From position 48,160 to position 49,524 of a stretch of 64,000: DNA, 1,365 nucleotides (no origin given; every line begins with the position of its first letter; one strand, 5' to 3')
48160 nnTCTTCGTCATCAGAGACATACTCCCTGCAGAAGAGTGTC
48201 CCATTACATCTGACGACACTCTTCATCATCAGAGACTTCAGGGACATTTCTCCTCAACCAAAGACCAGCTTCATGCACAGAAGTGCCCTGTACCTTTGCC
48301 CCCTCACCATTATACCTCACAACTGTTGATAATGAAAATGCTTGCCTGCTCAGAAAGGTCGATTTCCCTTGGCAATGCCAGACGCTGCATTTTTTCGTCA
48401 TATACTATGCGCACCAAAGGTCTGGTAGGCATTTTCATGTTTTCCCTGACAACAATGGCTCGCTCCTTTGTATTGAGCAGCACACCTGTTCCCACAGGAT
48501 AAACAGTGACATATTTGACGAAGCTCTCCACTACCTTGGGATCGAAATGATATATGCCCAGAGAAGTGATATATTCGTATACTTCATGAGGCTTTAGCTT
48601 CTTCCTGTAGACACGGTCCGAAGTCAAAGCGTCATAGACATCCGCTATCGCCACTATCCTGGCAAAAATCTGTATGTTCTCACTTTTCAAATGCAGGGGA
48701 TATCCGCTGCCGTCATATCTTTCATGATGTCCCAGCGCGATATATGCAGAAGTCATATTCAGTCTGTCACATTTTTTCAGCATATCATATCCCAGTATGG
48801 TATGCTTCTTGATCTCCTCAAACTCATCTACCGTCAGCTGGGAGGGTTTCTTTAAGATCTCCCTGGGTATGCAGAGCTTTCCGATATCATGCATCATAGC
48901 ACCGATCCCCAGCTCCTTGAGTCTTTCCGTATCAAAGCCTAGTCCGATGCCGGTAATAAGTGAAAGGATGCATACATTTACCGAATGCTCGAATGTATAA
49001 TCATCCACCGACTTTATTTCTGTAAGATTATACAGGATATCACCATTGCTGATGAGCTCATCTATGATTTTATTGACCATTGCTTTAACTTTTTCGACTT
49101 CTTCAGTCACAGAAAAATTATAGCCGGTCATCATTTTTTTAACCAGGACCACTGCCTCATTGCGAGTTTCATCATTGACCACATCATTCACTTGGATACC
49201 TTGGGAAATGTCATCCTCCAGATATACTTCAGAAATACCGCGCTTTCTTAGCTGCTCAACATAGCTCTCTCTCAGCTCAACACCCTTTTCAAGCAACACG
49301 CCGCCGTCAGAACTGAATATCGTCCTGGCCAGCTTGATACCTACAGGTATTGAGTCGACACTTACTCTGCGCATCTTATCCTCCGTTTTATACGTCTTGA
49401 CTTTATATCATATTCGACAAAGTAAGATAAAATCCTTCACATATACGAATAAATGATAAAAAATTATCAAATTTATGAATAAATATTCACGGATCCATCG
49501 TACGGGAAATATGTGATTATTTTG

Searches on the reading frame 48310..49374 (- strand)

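Call 51: search_protein_families(library=pfam, proteins=[window:48310-49374:-], max_evalue=0.001)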
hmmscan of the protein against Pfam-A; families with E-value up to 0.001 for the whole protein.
window:48310-49374:- (354 aa): 2 families
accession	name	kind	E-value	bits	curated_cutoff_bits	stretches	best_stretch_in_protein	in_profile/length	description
PF13487.12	HD_5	-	8.3e-31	107.5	27.2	1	121-281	8-170/170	HD domain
PF01966.28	HD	-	3e-17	63.4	22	1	127-249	1-115/116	HD domain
